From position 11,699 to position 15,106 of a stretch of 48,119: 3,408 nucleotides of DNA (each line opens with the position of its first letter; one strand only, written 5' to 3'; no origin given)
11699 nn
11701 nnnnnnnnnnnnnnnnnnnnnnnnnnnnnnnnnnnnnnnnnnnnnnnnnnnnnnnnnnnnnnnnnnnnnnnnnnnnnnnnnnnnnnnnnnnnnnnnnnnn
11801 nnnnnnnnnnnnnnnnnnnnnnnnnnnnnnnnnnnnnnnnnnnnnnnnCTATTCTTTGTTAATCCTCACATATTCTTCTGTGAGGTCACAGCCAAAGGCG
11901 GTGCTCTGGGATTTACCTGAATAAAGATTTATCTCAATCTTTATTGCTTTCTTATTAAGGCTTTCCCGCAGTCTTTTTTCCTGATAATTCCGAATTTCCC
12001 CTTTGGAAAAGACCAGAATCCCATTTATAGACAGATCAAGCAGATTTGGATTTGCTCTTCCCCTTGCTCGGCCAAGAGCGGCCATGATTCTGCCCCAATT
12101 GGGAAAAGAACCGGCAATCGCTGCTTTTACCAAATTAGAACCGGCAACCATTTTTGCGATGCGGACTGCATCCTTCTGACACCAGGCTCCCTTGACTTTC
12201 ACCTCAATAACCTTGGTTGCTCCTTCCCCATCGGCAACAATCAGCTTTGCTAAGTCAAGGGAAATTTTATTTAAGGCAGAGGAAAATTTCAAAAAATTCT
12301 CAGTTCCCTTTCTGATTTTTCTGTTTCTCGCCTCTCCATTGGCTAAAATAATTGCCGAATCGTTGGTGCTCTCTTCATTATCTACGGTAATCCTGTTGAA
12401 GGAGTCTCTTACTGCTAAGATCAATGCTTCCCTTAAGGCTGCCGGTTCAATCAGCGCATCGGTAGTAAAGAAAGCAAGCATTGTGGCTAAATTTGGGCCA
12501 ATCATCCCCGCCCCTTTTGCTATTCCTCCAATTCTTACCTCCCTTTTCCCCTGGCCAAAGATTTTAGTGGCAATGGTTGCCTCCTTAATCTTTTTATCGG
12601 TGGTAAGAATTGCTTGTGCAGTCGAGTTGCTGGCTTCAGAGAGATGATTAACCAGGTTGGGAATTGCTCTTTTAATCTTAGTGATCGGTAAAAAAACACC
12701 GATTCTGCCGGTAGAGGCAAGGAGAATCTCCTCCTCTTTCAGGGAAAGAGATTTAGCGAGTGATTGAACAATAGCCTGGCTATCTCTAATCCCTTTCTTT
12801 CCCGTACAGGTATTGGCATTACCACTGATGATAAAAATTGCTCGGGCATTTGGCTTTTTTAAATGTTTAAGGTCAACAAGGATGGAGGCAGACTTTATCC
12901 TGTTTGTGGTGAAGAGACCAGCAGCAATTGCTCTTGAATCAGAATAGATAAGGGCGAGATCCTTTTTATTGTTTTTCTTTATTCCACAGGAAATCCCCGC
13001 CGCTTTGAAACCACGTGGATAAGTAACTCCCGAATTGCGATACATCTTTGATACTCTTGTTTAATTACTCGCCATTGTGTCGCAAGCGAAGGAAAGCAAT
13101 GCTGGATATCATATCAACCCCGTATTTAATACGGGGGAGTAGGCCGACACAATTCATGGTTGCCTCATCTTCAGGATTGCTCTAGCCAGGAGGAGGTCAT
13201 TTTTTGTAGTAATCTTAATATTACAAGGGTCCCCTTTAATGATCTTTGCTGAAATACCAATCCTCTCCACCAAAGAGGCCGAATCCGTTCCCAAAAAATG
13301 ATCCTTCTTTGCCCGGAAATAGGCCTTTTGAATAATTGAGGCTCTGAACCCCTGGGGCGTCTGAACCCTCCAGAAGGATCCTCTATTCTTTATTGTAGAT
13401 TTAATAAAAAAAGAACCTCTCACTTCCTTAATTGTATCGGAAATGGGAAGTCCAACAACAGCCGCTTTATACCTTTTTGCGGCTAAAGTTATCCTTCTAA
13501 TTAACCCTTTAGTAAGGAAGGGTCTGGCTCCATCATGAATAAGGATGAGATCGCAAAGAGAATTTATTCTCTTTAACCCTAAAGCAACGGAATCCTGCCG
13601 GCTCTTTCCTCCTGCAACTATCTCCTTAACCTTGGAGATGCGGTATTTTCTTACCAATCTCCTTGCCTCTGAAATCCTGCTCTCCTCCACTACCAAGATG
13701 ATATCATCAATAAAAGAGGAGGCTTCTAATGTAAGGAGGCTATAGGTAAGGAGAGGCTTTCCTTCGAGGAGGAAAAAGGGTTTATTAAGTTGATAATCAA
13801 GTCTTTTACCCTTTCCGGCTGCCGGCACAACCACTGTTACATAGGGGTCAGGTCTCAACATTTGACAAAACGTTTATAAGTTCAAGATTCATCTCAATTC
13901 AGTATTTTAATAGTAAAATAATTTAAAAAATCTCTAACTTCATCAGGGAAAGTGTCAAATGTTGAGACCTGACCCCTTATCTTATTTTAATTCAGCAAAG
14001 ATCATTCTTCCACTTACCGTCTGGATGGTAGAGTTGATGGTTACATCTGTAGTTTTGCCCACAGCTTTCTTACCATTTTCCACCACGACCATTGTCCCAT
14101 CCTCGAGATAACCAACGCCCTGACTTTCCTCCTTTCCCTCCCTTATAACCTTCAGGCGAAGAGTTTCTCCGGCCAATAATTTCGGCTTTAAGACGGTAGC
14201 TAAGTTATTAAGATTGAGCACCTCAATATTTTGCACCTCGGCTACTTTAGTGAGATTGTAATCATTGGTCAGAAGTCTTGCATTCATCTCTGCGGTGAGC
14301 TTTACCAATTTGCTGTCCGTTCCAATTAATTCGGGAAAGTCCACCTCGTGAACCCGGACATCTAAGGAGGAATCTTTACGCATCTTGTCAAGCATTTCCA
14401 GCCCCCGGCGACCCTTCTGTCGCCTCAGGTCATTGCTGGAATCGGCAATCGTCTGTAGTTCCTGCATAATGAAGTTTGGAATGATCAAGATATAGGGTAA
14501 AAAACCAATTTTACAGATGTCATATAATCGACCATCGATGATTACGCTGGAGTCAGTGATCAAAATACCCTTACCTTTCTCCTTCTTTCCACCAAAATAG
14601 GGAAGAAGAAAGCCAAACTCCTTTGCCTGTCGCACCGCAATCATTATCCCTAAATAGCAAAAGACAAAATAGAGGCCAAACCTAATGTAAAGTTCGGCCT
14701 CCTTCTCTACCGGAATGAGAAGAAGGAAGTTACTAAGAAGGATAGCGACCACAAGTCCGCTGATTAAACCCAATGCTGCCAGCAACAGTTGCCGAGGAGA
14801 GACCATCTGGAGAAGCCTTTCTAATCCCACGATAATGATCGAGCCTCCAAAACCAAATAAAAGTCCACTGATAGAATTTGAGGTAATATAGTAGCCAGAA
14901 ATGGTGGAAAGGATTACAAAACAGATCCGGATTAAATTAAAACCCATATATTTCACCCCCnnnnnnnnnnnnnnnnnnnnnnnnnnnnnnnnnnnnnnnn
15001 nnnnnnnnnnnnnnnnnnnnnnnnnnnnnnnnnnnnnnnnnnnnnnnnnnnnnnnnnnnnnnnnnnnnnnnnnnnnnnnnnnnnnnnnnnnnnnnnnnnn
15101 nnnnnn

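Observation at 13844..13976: A TIR element that donates a start codon (MLRPDP) to the downstream gene and can donate a stop and tail (GSGLNI*) to the upstream gene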

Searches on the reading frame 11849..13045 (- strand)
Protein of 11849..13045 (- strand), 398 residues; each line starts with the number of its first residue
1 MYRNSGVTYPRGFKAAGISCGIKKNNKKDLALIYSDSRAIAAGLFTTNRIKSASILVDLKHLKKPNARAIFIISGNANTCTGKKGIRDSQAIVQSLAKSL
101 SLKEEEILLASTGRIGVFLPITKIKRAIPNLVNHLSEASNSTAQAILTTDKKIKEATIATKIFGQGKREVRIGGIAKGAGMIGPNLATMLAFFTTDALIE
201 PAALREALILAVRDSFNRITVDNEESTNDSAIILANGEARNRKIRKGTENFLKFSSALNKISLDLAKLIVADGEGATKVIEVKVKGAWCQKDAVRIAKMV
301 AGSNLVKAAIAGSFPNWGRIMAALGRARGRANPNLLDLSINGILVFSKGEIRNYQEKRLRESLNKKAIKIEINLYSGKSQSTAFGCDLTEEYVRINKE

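Call 9: search_protein_families(library=pfam, proteins=[window:11849-13045:-])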
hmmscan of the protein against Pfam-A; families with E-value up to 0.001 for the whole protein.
window:11849-13045:- (398 aa): 1 family
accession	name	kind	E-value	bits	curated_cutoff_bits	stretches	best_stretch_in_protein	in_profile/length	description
PF01960.23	ArgJ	-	1e-131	439.6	32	1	14-397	1-373/377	ArgJ family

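Call 14: find_encoding_contigs(protein=window:11849-13045:-, flank=10000, max_places=6)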
Protein window:11849-13045:- (398 aa): 1 contig read that carries it; 1 place shown.
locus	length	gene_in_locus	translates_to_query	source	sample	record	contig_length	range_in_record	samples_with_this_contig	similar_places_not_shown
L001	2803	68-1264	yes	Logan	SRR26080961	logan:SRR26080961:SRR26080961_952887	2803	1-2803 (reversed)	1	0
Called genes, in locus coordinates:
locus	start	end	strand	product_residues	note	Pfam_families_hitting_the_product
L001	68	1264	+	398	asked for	PF01960:ArgJ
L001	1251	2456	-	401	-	PF00919:UPF0004, PF04055:Radical_SAM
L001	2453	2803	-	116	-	?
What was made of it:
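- Tried and rejected: Source contig: looking it up through ArgJ returned only one 2.8-kb contig (call 14).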

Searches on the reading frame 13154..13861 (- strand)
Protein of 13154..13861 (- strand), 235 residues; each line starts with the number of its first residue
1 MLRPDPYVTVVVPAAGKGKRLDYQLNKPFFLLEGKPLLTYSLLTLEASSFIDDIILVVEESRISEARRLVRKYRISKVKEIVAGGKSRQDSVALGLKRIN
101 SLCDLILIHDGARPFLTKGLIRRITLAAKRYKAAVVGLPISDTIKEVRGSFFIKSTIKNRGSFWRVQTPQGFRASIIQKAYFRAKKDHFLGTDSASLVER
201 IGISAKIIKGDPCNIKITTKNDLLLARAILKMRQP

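Call 9: search_protein_families(library=pfam, proteins=[window:13154-13861:-])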
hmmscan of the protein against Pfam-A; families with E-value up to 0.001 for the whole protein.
window:13154-13861:- (235 aa): 2 families
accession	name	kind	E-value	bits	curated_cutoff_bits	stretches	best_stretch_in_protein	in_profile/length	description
PF01128.25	IspD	-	1.4e-61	208.5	27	1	8-231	1-220/221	2-C-methyl-D-erythritol 4-phosphate cytidylyltransferase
PF12804.13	NTP_transf_3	-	2.9e-10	41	27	1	11-137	2-120/160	MobA-like NTP transferase domain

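Call 33: find_homologous_proteins(query=window:13154-13861:-, max_evalue=1e-20)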
Query window:13154-13861:- (235 aa): 6300 proteins with E <= 1e-20 among 8000 candidates; the best 120 are listed.
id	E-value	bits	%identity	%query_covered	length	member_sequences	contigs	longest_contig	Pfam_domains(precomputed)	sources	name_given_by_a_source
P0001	3.3e-146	503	100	100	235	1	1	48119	PF01128.26,PF12804.14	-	-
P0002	5.2e-115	401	85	95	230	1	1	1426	PF01128.26,PF12804.14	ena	-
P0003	2.5e-113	395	83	92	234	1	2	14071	PF01128.26,PF12804.14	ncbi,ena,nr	ncbi:MAG: 2-C-methyl-D-erythritol 4-phosphate cytidylyltransferase [Candidatus Omnitrophica bacteriu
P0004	3.3e-104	365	76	95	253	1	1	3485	PF01128.26,PF12804.14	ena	-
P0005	3.3e-101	355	76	96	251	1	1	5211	PF01128.26,PF12804.14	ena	-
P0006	2.7e-90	320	68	97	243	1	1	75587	PF01128.26,PF12804.14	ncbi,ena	-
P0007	8.2e-90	318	68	96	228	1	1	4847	PF01128.26,PF12804.14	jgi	-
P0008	1.0e-88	315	68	95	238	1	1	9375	PF01128.26,PF12804.14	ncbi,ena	-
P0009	5.4e-88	312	67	96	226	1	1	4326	PF01128.26,PF12804.14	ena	-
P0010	9.8e-88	311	68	96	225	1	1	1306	PF01128.26,PF12804.14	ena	-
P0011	9.6e-87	308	66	95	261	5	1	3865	PF01128.26,PF12804.14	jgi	-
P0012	4.4e-86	306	69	89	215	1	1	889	PF01128.26,PF12804.14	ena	-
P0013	5.9e-86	306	67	92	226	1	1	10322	PF01128.26,PF12804.14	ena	-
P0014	1.8e-85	304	68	94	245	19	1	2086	PF01128.26,PF12804.14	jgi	-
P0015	1.5e-84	301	69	89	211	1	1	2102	PF01128.26,PF12804.14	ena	-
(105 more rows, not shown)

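Call 35: find_encoding_contigs(protein=P0003, flank=3000, max_places=3)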
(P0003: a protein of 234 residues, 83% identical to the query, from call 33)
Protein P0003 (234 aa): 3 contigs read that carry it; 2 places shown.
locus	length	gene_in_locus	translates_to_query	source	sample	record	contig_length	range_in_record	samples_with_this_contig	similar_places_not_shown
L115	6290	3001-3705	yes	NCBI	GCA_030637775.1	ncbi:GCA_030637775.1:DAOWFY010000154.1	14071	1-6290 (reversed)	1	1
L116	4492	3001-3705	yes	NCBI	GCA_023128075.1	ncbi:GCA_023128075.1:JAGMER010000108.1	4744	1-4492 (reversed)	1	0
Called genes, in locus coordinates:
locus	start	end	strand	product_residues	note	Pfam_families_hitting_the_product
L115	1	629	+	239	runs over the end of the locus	PF00005:ABC_tran, PF13304:AAA_21 (faint)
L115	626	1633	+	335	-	PF02470:MlaD, PF28544:Helical_needle (weak)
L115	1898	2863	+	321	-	PF27675:YCF81_N, PF01938:TRAM (weak)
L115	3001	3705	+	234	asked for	PF01128:IspD, PF12804:NTP_transf_3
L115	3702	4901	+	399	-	PF01960:ArgJ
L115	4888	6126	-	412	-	PF00919:UPF0004, PF04055:Radical_SAM, PF01938:TRAM (weak)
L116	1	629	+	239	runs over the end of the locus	PF00005:ABC_tran, PF13304:AAA_21 (faint)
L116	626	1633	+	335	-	PF02470:MlaD, PF28544:Helical_needle (weak)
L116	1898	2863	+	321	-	PF27675:YCF81_N, PF01938:TRAM (weak)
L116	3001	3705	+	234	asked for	PF01128:IspD, PF12804:NTP_transf_3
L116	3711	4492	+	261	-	PF01960:ArgJ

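Call 36: find_encoding_contigs(protein=P0002, flank=3000, max_places=3)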
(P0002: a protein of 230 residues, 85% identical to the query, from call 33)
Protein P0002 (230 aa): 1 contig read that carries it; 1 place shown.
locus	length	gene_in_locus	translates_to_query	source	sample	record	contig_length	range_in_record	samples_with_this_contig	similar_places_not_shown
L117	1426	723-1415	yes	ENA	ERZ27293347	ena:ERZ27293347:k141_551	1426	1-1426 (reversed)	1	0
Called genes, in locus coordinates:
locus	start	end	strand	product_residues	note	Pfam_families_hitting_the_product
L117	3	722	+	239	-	?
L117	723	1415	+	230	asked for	PF01128:IspD, PF12804:NTP_transf_3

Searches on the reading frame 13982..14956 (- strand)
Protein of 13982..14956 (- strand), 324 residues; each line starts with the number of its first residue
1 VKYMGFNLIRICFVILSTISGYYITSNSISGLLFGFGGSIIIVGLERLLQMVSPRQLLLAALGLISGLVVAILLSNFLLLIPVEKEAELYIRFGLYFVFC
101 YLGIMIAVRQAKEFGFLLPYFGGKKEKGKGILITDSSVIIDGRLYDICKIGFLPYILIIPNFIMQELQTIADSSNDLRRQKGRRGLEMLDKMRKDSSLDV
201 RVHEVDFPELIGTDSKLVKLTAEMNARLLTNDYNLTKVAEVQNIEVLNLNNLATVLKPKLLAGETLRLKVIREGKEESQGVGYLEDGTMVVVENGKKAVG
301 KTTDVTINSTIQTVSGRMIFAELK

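Call 9: search_protein_families(library=pfam, proteins=[window:13982-14956:-])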
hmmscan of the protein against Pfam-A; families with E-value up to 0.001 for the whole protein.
window:13982-14956:- (324 aa): 2 families
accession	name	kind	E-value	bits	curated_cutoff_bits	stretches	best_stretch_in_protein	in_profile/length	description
PF01938.26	TRAM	-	1.7e-06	28.2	21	1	262-307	4-48/61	TRAM domain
PF13638.12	PIN_4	-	0.00018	22.2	21.9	1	155-248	22-130/132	PIN domain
